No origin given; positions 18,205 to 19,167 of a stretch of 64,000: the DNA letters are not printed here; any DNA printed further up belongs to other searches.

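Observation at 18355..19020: Orphan REC plus DHp(HisKA)-only protein lacking an ATPase domain, encoded immediately downstream of the giant scaffold gene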

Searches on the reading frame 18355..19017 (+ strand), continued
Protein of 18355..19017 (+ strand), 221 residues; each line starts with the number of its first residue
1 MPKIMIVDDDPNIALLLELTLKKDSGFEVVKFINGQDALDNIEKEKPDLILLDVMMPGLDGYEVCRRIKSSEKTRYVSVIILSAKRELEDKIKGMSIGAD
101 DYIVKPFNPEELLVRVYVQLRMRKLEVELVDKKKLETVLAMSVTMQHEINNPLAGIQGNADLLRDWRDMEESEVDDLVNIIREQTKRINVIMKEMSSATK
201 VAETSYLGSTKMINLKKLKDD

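Call 15: find_encoding_contigs(protein=P0019, flank=10000, max_places=2)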
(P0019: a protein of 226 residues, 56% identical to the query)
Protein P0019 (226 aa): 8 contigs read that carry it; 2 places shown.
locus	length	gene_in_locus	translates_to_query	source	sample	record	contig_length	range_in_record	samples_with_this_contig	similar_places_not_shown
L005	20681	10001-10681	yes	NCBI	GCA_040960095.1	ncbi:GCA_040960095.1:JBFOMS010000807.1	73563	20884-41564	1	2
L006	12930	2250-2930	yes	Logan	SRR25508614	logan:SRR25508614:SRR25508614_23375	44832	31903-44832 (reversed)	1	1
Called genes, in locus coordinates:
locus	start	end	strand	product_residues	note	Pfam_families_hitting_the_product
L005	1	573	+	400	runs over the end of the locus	PF01979:Amidohydro_1, PF07969:Amidohydro_3 (weak)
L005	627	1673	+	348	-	PF01628:HrcA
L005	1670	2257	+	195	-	PF01025:GrpE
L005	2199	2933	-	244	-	PF00590:TP_methylase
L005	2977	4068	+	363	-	PF14559:TPR_19, PF23914:TPR_CcmH_CycH, PF13432:TPR_16 (weak), PF00515:TPR_1 (weak), PF14559:TPR_19 (weak), PF00515:TPR_1 (weak), PF13424:TPR_12 (weak), PF13432:TPR_16, +18 more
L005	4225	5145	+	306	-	PF00698:Acyl_transf_1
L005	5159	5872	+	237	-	PF00106:adh_short, PF08659:KR, PF13561:adh_short_C2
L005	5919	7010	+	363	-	PF09312:SurA_N, PF13623:SurA_N_2, PF13624:SurA_N_3, PF05698:Trigger_C (weak), PF13145:Rotamase_2, PF13616:Rotamase_3, PF00639:Rotamase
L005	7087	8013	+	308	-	PF00535:Glycos_transf_2, PF10111:Glyco_tranf_2_2 (weak), PF13641:Glyco_tranf_2_3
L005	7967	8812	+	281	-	PF02540:NAD_synthase (weak)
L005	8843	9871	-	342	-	PF00389:2-Hacid_dh, PF02826:2-Hacid_dh_C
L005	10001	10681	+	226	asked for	PF00072:Response_reg, PF00512:HisKA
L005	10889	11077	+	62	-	PF04324:Fer2_BFD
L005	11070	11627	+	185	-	PF01327:Pep_deformylase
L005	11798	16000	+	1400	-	PF01869:BcrAD_BadFG, PF09989:DUF2229, PF06050:HGD-D (faint)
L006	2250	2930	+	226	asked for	PF00072:Response_reg, PF00512:HisKA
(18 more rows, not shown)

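Call 25: search_protein_families(library=pfam, proteins=[P0083, P0084, P0097], max_evalue=0.01)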
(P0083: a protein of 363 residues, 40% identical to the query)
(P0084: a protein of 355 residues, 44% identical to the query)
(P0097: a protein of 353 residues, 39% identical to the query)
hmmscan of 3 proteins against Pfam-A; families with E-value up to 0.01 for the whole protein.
P0083 (363 aa): 4 families
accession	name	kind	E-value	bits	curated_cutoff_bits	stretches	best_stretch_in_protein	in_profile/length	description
PF00072.30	Response_reg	-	3e-29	101.9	30.2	1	18-129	1-111/111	Response regulator receiver domain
PF02518.31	HATPase_c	-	2.8e-21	76.4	26.4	1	253-360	2-109/111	Histidine kinase-, DNA gyrase B-, and HSP90-like ATPase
PF00512.31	HisKA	-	3.4e-13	49.9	26.9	1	144-207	2-64/66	His Kinase A (phospho-acceptor) domain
PF23198.2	PDE8A_N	-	3.4e-06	27.5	29.6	1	37-102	33-99/147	PDE8A-like, N-terminal domain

P0084 (355 aa): 5 families
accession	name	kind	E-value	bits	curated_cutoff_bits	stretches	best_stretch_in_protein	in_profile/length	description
PF00072.30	Response_reg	-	6.7e-30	104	30.2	1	7-118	1-111/111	Response regulator receiver domain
PF02518.31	HATPase_c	-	3.3e-17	63.4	26.4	1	242-350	1-109/111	Histidine kinase-, DNA gyrase B-, and HSP90-like ATPase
PF00512.31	HisKA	-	2e-10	41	26.9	1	133-196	2-64/66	His Kinase A (phospho-acceptor) domain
PF23198.2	PDE8A_N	-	6.3e-05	23.4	29.6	1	27-91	34-99/147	PDE8A-like, N-terminal domain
PF14501.12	HATPase_c_5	-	0.0037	17.6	22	1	255-335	14-89/102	GHKL domain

P0097 (353 aa): 5 families
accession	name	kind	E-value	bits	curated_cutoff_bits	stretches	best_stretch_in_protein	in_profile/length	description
PF00072.30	Response_reg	-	1.9e-29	102.5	30.2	1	7-118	1-111/111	Response regulator receiver domain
PF02518.31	HATPase_c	-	1.3e-21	77.5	26.4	1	243-351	2-110/111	Histidine kinase-, DNA gyrase B-, and HSP90-like ATPase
PF00512.31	HisKA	-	5.8e-14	52.3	26.9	1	133-197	2-65/66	His Kinase A (phospho-acceptor) domain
PF23198.2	PDE8A_N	-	1.5e-06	28.6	29.6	1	26-91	33-99/147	PDE8A-like, N-terminal domain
PF14501.12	HATPase_c_5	-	7.7e-06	26.2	22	1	247-335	6-89/102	GHKL domain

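Call 26: find_related_loci(query=A1, collection=genome_contigs, flank=6000)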
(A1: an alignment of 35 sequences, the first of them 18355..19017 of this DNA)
Query A1 (221 aa) in genome_contigs; peptide patterns used: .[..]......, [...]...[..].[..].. (x = any residue, [..] = any of these).
600 stretches matched a pattern (row limit reached: there are more); 591 encode a relative of the query (tblastn E <= 1e-3); the best 80 are kept; 80 distinct loci.
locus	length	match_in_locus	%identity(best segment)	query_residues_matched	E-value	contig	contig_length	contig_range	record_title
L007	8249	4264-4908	53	1-215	2e-75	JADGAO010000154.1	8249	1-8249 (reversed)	MAG: Nitrospinota bacterium isolate nNGHbin12 nNGH_bin12_NODE_154_length_8249_cov_5.204662, whole genome shotgun sequenc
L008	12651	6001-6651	50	1-217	1e-72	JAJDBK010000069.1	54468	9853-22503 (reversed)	MAG: Nitrospinaceae bacterium isolate OFTM379 OFTM379_68, whole genome shotgun sequence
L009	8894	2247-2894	44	1-217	2e-52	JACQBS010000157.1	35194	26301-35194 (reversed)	MAG: Nitrospinota bacterium isolate NC_groundwater_948_Pr1_S-0.2um_39_25 Montesol18-Sp2_coassembly_scaffold_1049495, who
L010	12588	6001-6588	37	4-199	2e-39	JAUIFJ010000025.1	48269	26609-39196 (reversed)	MAG: bacterium isolate 8_bin.8 NODE_869_length_48269_cov_1.921171, whole genome shotgun sequence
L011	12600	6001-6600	35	3-205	3e-36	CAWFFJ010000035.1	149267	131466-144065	MAG: uncultured Acidobacteriota bacterium isolate MFD02416.bin.3.238 genome assembly, contig: contig_7614, whole genome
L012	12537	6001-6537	37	2-189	5e-36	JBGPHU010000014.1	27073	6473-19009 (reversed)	MAG: Candidatus Eisenbacteria bacterium isolate OBJ_0618_7090110_350 k141_5797805_length_27073_cov_40.0746, whole genome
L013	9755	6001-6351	47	4-121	4e-34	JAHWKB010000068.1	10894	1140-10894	MAG: Actinomycetota bacterium isolate 0712_bin14 NODE_702_length_10894_cov_28.031368, whole genome shotgun sequence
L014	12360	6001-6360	45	1-121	4e-32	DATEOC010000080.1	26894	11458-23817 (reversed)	MAG TPA_asm: Chloroflexia bacterium isolate SMAG_U8985 k141_1683639, whole genome shotgun sequence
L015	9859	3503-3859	48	1-120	5e-32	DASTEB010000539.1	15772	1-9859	MAG TPA_asm: Chloroflexia bacterium isolate SMAG_U836 k141_1818204, whole genome shotgun sequence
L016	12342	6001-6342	48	4-121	9e-32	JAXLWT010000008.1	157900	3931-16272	MAG: Thermomicrobiales bacterium isolate STL-CHL30 C1.275.fa-8, whole genome shotgun sequence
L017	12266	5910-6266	50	2-121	7e-32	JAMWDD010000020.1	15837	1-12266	MAG: Candidatus Omnitrophota bacterium isolate QZM4_2.bins.406.Tibet NODE_14261_length_15837_cov_2.137492, whole genome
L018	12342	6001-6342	47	4-121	7e-32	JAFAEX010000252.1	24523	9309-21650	MAG: Chloroflexota bacterium isolate OH_SBlB_151 k127_1044877, whole genome shotgun sequence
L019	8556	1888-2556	33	4-221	2e-31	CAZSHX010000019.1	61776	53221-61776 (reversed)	MAG TPA_asm: uncultured Hyphomicrobiales bacterium isolate SRP284006_co1_568 genome assembly, contig: NODE_599_length_61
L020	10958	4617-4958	47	4-121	2e-31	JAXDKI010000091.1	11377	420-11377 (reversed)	MAG: Thermomicrobiales bacterium isolate BP_591 scaffold_2797106, whole genome shotgun sequence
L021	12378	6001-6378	45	3-129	1e-31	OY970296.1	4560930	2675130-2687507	MAG: uncultured Armatimonadetes bacterium isolate MFD04408.bin.1.1 genome assembly, chromosome: 1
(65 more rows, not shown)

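Call 33: find_encoding_contigs(protein=P0024, flank=6000, max_places=1)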
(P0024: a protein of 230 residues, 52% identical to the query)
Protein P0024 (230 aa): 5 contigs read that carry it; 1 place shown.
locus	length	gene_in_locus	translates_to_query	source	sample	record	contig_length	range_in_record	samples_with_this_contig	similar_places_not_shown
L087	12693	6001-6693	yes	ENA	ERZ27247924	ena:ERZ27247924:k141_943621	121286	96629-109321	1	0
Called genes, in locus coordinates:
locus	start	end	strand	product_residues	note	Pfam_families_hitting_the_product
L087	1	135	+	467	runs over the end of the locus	PF00749:tRNA-synt_1c, PF19269:Anticodon_2 (weak)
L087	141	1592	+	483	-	PF01406:tRNA-synt_1e, PF00133:tRNA-synt_1 (faint), PF01921:tRNA-synt_1f (faint), PF09334:tRNA-synt_1g (weak), PF09190:DALR_2 (weak)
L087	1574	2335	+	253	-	PF08032:SpoU_sub_bind, PF00588:SpoU_methylase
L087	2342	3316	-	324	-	PF01368:DHH, PF02272:DHHA1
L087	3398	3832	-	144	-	PF03652:RuvX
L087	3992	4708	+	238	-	-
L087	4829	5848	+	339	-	PF03462:PCRF, PF00472:RF-1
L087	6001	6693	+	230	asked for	PF00072:Response_reg, PF00512:HisKA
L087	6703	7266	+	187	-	PF01327:Pep_deformylase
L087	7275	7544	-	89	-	-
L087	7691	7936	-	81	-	PF00037:Fer4 (weak), PF12838:Fer4_7 (faint), PF13187:Fer4_9 (weak)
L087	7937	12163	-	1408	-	PF01869:BcrAD_BadFG, PF09989:DUF2229, PF06050:HGD-D (faint)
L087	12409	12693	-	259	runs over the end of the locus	-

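Call 34: find_encoding_contigs(protein=P0050, flank=6000, max_places=1)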
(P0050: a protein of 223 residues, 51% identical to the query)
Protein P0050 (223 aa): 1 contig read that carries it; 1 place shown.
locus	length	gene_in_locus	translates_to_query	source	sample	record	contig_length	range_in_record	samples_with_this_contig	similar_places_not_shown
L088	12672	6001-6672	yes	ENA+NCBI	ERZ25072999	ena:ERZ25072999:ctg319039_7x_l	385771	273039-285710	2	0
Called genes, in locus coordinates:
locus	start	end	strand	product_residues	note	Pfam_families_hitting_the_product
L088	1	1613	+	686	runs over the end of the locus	PF12717:Cnd1 (faint), PF03130:HEAT_PBS (faint), PF18991:DUF5724 (faint), PF21581:SCD (faint), PF02985:HEAT (faint), PF08713:DNA_alkylation (faint), PF00514:Arm (faint), PF13646:HEAT_2, +2 more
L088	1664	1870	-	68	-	PF00313:CSD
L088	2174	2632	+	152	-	PF00011:HSP20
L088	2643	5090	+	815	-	PF02190:LON_substr_bdg, PF07724:AAA_2 (faint), PF00004:AAA, PF07728:AAA_5, PF22667:Lon_lid, PF05362:Lon_C, PF13541:ChlI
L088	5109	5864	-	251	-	PF18912:DZR_2, PF00156:Pribosyltran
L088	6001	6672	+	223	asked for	PF00072:Response_reg, PF00512:HisKA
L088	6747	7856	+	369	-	PF03480:DctP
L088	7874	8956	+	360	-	PF13088:BNR_2, PF02012:BNR (faint)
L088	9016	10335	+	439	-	PF05496:RuvB_N, PF13173:AAA_14, PF00004:AAA, PF07728:AAA_5 (faint), PF16193:AAA_assoc_2, PF12002:MgsA_C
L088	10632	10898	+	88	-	PF01527:HTH_Tnp_1, PF13551:HTH_29, PF13384:HTH_23 (weak), PF13518:HTH_28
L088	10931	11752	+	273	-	PF13276:HTH_21, PF00665:rve, PF13683:rve_3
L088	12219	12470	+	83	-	PF00462:Glutaredoxin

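Call 35: find_encoding_contigs(protein=P0053, flank=6000, max_places=1)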
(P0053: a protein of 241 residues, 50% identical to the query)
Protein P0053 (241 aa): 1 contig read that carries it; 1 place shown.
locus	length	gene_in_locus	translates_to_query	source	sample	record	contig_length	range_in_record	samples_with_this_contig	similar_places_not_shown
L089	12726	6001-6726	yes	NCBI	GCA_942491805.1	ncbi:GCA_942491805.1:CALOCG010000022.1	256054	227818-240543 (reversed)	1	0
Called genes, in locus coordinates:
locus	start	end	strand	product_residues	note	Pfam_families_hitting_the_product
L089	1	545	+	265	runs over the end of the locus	-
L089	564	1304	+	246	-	-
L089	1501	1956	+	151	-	PF00075:RNase_H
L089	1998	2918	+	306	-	-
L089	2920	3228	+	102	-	PF13442:Cytochrome_CBB3, PF00034:Cytochrom_C (weak)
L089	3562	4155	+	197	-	PF13489:Methyltransf_23, PF01209:Ubie_methyltran, PF13847:Methyltransf_31, PF08241:Methyltransf_11, PF08242:Methyltransf_12, PF13649:Methyltransf_25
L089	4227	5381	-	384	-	PF01590:GAF, PF13185:GAF_2, PF13492:GAF_3, PF00512:HisKA (weak), PF02518:HATPase_c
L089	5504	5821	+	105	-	PF02617:ClpS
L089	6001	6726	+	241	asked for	PF00072:Response_reg, PF00512:HisKA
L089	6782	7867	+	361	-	PF03480:DctP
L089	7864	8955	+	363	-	PF03480:DctP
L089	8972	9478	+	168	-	-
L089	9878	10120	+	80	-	-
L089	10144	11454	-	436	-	PF06808:DctM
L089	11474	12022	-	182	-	PF04290:DctQ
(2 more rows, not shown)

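Call 36: predict_structure(alignment_id=A1)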
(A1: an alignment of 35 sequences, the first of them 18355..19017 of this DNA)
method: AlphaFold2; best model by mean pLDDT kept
length: 221 residues; sequences in the alignment: 35
mean_pLDDT: 82.6   pTM: 0.61
mean pLDDT of the five models: 82.6, 82.2, 80.5, 78.0, 77.6
residues with pLDDT >= 90: 88; 70-90: 90; 50-70: 37; < 50: 6
segments of 3 or more residues with pLDDT < 50: 205-207
pLDDT, mean of each block of 10 residues (from residue 1): 94 92 87 94 94 90 93 88 85 85 89 88 73 68 73 85 91 91 87 68 49 57 36
secondary structure, 60 per line:
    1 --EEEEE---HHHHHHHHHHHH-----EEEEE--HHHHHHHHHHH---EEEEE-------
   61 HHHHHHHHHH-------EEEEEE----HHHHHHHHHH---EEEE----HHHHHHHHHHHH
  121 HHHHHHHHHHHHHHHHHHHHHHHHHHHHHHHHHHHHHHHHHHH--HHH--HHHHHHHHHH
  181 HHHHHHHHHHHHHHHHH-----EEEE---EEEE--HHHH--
elements in order: E3-7 H11-22 E28-32 H35-45 E49-53 H61-70 E78-83 H88-97 E101-104 H109-163 H171-197 E203-206 E210-213 H216-219

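Call 38: fold_search(model_id=the predicted structure, library=pdb)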
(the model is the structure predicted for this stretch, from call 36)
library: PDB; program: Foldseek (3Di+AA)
matches with E <= 10: 1495; with E <= 0.001: 629
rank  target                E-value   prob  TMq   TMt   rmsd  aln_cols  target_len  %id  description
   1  9dvt_R                9.2e-14  1.00  0.53  0.49   1.4       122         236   39  Cryo-EM structure of RpaA bound to PkaiBC DNA and the CTD of the alpha subunit of RNAP from the cyanobacterium Synecho (released 2025-10-15)
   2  8fk2_A                9.8e-14  1.00  0.53  0.97   0.9       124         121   44  The N-terminal VicR from Streptococcus mutans (released 2023-10-25)
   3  2a9o                  3.0e-13  1.00  0.51  0.95   0.9       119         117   44  Crystal structures of an activated YycF homologue, the essential response regulator from S.pneumoniae in complex with Be (released 2006-09-26)
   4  1nxp                  3.0e-13  1.00  0.51  0.94   1.3       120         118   43  MicArec pH4.5 (released 2004-02-17)
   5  3gl9_B                5.9e-13  1.00  0.53  0.96   0.9       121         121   36  The structure of a histidine kinase-response regulator complex sheds light into two-component signaling and reveals a  (released 2009-10-27)
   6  9dvt_S                6.7e-13  1.00  0.52  0.50   1.4       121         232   40  Cryo-EM structure of RpaA bound to PkaiBC DNA and the CTD of the alpha subunit of RNAP from the cyanobacterium Synecho (released 2025-10-15)
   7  6rh8_C                8.1e-13  1.00  0.53  0.96   0.8       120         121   36  Revisiting pH-gated conformational switch. Complex HK853 mutant H260A -RR468 mutant D53A pH 5.3 (released 2020-02-19)
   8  2v0n_A                8.6e-13  1.00  0.56  0.28   3.5       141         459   34  ACTIVATED RESPONSE REGULATOR PLED IN COMPLEX WITH C-DIGMP AND GTP- ALPHA-S (released 2007-08-21)
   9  9g85_B                1.0e-12  1.00  0.56  0.29  13.6       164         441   30  Structure of Response regulator PleD in complex with c-diGMP and ppGpp (released 2025-08-06)
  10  1nxx                  1.2e-12  1.00  0.50  0.96   0.9       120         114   42  MicArec pH 5.5 (released 2004-02-17)
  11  6rh1_C                1.3e-12  1.00  0.53  0.97   0.8       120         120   36  Revisiting pH-gated conformational switch. Complex HK853-RR468 D53A pH 7 (released 2020-02-19)
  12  4ja2                  1.3e-12  1.00  0.53  0.96   0.9       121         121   37  Structural basis of a rationally rewired protein-protein interface (RR468mutant V13P, L14I, I17M and N21V) (released 2013-09-04)
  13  8vc9_B                1.3e-12  1.00  0.49  0.29  13.8       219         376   25  Hybrid response regulator LvrB from Leptospira / phosphorylated REC form (released 2024-12-18)
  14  9g85_D                1.5e-12  1.00  0.57  0.29   2.4       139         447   34  Structure of Response regulator PleD in complex with c-diGMP and ppGpp (released 2025-08-06)
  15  9g85_C                1.7e-12  1.00  0.56  0.29   1.7       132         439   36  Structure of Response regulator PleD in complex with c-diGMP and ppGpp (released 2025-08-06)
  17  8vc9_D                2.0e-12  1.00  0.49  0.29  13.8       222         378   26  Hybrid response regulator LvrB from Leptospira / phosphorylated REC form (released 2024-12-18)
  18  8vc9_C                2.2e-12  1.00  0.49  0.29  14.7       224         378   24  Hybrid response regulator LvrB from Leptospira / phosphorylated REC form (released 2024-12-18)
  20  8vc9_A                2.5e-12  1.00  0.48  0.29  14.3       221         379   26  Hybrid response regulator LvrB from Leptospira / phosphorylated REC form (released 2024-12-18)
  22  8vc9_E                2.6e-12  1.00  0.48  0.29  14.1       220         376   25  Hybrid response regulator LvrB from Leptospira / phosphorylated REC form (released 2024-12-18)
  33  8vc9_F                4.6e-12  1.00  0.48  0.29  13.9       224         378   26  Hybrid response regulator LvrB from Leptospira / phosphorylated REC form (released 2024-12-18)
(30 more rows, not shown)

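Call 48: list_cluster_members(proteins=[P0001, P0002, P0009])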
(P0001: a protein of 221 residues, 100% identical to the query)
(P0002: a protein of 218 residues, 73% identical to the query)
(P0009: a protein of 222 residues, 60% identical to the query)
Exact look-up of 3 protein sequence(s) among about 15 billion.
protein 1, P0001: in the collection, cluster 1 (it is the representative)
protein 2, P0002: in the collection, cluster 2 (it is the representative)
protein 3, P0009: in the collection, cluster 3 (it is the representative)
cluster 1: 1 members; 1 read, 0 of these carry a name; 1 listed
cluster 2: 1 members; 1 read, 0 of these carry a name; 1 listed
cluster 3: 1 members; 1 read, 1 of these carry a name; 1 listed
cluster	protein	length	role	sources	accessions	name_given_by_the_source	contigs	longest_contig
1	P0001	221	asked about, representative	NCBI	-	-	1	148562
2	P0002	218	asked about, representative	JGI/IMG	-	-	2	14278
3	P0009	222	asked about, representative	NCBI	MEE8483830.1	MAG: response regulator [Nitrospinota bacterium]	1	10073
